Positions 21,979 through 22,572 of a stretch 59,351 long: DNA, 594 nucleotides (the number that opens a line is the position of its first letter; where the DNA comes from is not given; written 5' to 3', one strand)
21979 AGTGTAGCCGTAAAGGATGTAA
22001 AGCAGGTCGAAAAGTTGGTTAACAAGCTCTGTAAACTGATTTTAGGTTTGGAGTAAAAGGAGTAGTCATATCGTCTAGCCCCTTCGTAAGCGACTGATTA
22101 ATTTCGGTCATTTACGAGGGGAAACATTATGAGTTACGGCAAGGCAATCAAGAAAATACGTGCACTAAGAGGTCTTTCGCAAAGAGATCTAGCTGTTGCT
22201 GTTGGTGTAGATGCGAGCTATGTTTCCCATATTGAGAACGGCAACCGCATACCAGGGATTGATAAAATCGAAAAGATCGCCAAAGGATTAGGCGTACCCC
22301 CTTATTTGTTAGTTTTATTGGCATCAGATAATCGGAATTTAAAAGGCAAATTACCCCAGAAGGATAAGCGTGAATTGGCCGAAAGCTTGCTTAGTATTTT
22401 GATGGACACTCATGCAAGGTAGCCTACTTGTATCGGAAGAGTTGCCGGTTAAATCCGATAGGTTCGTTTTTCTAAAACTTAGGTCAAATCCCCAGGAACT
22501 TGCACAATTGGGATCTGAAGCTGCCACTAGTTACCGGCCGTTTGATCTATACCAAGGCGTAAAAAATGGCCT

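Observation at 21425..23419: Retron-type reverse transcriptase operon (small helical protein + XRE HTH + RT) behind a ~430-bp hairpin-dense leader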

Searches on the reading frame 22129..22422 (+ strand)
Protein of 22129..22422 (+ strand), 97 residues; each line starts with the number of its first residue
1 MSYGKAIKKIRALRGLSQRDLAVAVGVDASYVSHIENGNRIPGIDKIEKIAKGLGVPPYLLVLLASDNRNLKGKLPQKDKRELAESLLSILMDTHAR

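Call 3: search_protein_families(library=pfam, proteins=[window:22129-22422:+], max_evalue=0.01)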
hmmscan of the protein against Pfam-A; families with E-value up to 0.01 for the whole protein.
window:22129-22422:+ (97 aa): 6 families
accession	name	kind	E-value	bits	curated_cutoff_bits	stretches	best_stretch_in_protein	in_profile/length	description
PF01381.28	HTH_3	-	1.1e-17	64.3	23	1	7-59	1-53/55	Helix-turn-helix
PF13560.12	HTH_31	-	5.2e-13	49.5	27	1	7-60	6-60/64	Helix-turn-helix domain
PF12844.13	HTH_19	-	5.3e-13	49.1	30.2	1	4-64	1-61/64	Helix-turn-helix domain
PF13443.12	HTH_26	-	0.00018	22.1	22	1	7-58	2-54/63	Cro/C1-type HTH DNA-binding domain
PF13744.12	HTH_37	-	0.00084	19.5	27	1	3-39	19-55/80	Helix-turn-helix domain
PF13413.12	HTH_25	-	0.0099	16.1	24.6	0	8-39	3-34/62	Helix-turn-helix domain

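Call 4: search_protein_families(library=padloc, proteins=[window:22129-22422:+], max_evalue=0.01)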
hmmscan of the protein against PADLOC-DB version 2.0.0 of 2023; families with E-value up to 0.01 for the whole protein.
window:22129-22422:+ (97 aa): 26 families (the best 25 are shown)
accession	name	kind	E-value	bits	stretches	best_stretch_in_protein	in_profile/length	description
PDLC02926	HTH_VI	-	1.6e-21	74.4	1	3-93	2-90/92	-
PDLC03665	Control_protein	-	1.3e-14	52.2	1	3-61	9-68/77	control protein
PDLC04142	capH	-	4.4e-13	48.2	1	4-85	8-92/103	capH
PDLC03954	RmrA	-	2.1e-10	38.1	1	4-66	12-74/380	-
PDLC03664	Control_protein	-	1e-08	33.5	1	3-59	14-70/74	control protein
PDLC03668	Control_protein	-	1.1e-08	33.4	1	6-57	12-63/79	control protein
PDLC03953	RmrA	-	1.3e-08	32.5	1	3-59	6-62/373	-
PDLC03951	RmrA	-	3.3e-08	30.9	1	6-63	12-69/400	-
PDLC03952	RmrA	-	1e-06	25.8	1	7-58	27-78/395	-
PDLC03949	RmrA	-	1.4e-06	25.4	1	7-60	7-60/363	-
PDLC03948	RmrA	-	2.7e-06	24.5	1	7-58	13-64/397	-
PDLC03945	RmrA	-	4.6e-06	24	1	1-54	1-54/394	-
PDLC03944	RmrA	-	4.6e-06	23.9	1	4-58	8-62/384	-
PDLC03947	RmrA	-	4.6e-06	23.7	1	5-57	14-66/383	-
PDLC03955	RmrA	-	2.3e-05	21.8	1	7-58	25-76/371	-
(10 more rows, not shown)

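Call 5: search_protein_families(library=ncbifam, proteins=[window:22129-22422:+], max_evalue=0.01)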
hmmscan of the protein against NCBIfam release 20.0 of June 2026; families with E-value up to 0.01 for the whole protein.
window:22129-22422:+ (97 aa): 16 families
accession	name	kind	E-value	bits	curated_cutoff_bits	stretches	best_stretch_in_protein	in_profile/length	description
NF041951.1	phage_RstR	subfamily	1.4e-10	41.4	80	1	1-69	1-69/108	RstR family transcriptional repressor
TIGR03070.1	couple_hipB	subfamily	3.1e-10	39.8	71.65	1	4-56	4-56/58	type II toxin-antitoxin system Y4mF family antitoxin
NF047948.1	male_kill_WMK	equivalog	3.1e-08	33.4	300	1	3-76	163-236/300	WO male-killing family protein Wmk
TIGR00270.2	TIGR00270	equivalog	9.8e-08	32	110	1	3-56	76-129/159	multiprotein bridging factor aMBF1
NF006015.0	PRK08154.1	subfamily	1.2e-06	27.9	204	1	3-64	31-92/314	anaerobic benzoate catabolism transcriptional regulator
NF007408.0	PRK09943.1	equivalog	4.1e-06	26.5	211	1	2-56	7-61/185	HTH-type transcriptional regulator PuuR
NF010465.0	PRK13890.1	equivalog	1.2e-05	25.4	96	1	8-71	11-75/121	conjugal transfer protein TrbA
NF052239.1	antitox_spr1629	equivalog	2.3e-05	23.7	335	1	1-56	1-56/377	spr1629 family repressor/antitoxin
NF038139.1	Reg_Aceta_RamB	equivalog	6.1e-05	21.8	700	1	4-57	4-57/465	acetate metabolism transcriptional regulator RamB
NF046032.1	TransRegSlrRBacil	equivalog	8.4e-05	22.7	250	1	4-56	3-56/149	HTH-type transcriptional regulator SlrR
TIGR03830.1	CxxCG_CxxCG_HTH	subfamily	0.00044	20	61.8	1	4-41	67-104/127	type II TA system antitoxin MqsA family protein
NF053720.1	NsdA_fam_reg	subfamily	0.0022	17.6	75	1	16-83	24-97/432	NsdA family TPR-like regulatory protein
NF041493.1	MobT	equivalog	0.0026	16.6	600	1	8-54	2-48/383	MobT family relaxase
NF007271.0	PRK09726.1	equivalog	0.0041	17.1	79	1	5-56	15-66/88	type II toxin-antitoxin system antitoxin HipB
NF041575.1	antitoxPezA_Strep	equivalog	0.0049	16.8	290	1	4-56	3-55/158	type II toxin-antitoxin system antitoxin PezA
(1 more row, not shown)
